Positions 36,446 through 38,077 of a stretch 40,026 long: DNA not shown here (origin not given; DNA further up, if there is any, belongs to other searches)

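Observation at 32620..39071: CN-hydrolase and NCS1-type permease translationally wedged between the Tat-alpha and its beta subunit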

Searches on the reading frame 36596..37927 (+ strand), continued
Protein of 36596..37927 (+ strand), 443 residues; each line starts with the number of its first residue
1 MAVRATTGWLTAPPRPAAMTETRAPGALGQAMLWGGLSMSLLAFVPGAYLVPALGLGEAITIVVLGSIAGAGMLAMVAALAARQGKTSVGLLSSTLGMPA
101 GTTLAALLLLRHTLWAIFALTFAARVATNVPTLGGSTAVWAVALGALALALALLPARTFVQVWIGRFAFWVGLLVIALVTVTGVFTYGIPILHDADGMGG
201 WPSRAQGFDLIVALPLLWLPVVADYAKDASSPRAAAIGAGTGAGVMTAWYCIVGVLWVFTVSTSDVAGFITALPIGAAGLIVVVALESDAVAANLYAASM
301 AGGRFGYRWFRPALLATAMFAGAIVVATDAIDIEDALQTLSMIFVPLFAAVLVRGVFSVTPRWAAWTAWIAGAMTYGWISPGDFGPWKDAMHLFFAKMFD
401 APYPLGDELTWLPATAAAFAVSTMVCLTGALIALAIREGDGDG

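Call 64: find_encoding_contigs(protein=P0214, flank=10000, max_places=1)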
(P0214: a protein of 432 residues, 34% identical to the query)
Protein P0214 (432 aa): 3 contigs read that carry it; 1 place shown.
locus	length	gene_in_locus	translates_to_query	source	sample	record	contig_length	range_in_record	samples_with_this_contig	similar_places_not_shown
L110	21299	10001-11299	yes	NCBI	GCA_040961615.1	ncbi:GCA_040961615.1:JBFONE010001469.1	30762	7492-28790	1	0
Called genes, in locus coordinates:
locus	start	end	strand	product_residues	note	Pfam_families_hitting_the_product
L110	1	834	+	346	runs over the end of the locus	PF13187:Fer4_9 (faint), PF12797:Fer4_2 (faint), PF12837:Fer4_6 (faint), PF12838:Fer4_7 (weak), PF13237:Fer4_10 (weak), PF13247:Fer4_11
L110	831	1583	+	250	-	PF02613:Nitrate_red_del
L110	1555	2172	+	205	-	PF09459:EB_dh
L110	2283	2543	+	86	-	-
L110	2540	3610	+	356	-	PF12797:Fer4_2 (faint), PF13187:Fer4_9 (faint), PF13237:Fer4_10 (faint), PF13247:Fer4_11, PF12838:Fer4_7 (weak)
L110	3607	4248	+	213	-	PF02613:Nitrate_red_del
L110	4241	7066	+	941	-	PF00384:Molybdopterin, PF01568:Molydop_binding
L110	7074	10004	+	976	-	PF00384:Molybdopterin, PF01568:Molydop_binding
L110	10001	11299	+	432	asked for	-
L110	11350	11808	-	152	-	PF13473:Cupredoxin_1, PF00127:Copper-bind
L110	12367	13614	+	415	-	PF00067:p450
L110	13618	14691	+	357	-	PF00296:Bac_luciferase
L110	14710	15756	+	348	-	PF00116:COX2, PF13473:Cupredoxin_1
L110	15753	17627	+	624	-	PF00115:COX1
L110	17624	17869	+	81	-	-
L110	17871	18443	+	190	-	PF00510:COX3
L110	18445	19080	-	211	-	-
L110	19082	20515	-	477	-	PF01134:GIDA (weak), PF01262:AlaDh_PNT_C (faint), PF01494:FAD_binding_3 (faint), PF01946:Thi4 (faint), PF07992:Pyr_redox_2, PF12831:FAD_oxidored (weak), PF00070:Pyr_redox, PF02852:Pyr_redox_dim, +3 more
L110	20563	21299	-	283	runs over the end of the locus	PF02645:DegV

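Call 65: find_encoding_contigs(protein=P0234, flank=10000, max_places=1)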
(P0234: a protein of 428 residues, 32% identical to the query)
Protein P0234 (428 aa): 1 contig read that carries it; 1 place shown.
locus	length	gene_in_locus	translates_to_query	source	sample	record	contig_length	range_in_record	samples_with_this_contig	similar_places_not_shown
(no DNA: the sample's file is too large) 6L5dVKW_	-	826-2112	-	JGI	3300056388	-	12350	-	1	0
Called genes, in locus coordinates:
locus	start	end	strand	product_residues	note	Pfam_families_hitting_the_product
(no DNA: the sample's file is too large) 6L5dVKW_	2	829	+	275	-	?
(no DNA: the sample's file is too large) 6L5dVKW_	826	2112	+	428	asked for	-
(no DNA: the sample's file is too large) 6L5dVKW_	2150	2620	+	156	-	PF00115:COX1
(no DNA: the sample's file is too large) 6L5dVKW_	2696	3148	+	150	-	PF00111:Fer2, PF13085:Fer2_3 (weak), PF01799:Fer2_2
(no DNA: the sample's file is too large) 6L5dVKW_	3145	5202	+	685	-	PF20256:MoCoBD_2, PF01315:Ald_Xan_dh_C, PF02738:MoCoBD_1, PF20256:MoCoBD_2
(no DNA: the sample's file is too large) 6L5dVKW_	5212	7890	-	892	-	PF00595:PDZ (weak), PF13180:PDZ_2 (weak), PF17820:PDZ_6 (weak), PF00515:TPR_1 (faint), PF07719:TPR_2 (faint), PF13431:TPR_17 (faint)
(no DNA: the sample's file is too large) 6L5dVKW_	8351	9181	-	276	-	PF18900:DUF5656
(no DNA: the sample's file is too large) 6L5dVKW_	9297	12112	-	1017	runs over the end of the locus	?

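Call 72: search_solved_structures(query=A2, max_evalue=10, show_alignments=2)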
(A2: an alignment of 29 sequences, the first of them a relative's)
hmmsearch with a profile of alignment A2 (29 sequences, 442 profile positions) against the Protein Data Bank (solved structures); distinct sequences matched with E-value up to 10: 4.
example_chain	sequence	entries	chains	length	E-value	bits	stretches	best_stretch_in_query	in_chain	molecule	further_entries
2jln_A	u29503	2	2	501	3.3e-06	29.3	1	8-367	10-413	MHP1 | Hydantoin permease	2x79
4d1a_A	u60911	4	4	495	3.5e-06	29.2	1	8-367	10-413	HYDANTOIN TRANSPORT PROTEIN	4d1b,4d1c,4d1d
7qoa_A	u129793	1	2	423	0.00017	23.7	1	44-379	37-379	Cytosine permease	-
3nr6_A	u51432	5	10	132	0.98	11.3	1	361-415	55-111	Protease p14 | gag-pro-pol polyprotein | Putative gag-pro-pol polyprotein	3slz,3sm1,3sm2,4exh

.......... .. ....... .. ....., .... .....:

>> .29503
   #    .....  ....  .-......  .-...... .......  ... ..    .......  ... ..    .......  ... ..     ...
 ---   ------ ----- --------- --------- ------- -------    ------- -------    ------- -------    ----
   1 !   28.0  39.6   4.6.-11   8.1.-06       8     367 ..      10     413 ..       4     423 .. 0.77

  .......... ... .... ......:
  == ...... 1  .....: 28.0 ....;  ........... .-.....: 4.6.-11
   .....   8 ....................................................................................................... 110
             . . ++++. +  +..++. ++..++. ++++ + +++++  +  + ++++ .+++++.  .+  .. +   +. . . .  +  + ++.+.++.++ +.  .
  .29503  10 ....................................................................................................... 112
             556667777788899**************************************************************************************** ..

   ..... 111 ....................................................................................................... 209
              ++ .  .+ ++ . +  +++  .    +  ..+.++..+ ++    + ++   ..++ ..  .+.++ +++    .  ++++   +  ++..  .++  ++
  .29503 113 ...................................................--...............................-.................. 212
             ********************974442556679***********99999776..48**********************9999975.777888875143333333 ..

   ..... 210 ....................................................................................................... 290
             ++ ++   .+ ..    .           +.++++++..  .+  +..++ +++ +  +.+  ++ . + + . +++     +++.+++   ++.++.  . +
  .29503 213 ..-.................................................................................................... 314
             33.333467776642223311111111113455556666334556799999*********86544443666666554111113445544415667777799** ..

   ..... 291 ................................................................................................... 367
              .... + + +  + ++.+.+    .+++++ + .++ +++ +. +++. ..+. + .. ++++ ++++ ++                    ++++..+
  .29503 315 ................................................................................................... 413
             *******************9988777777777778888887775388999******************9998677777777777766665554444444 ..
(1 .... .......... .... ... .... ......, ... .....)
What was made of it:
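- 36596..37927 (+): 12-helix membrane carrier of the NCS1 / CytX-like type (LeuT fold). The family profile hits only Mhp1 and CodB among PDB sequences, and W115/W218 align with Mhp1 W117/W220 (call 72).
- On NCS1 (nucleobase:cation symporter-1) family: The sequence profile hits only Mhp1 and CodB in the PDB (call 72).
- Closest known: Hydantoin-utilisation. Same: The carrier keeps the Trp pair that aligns with Mhp1 W117/W220 (call 72).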
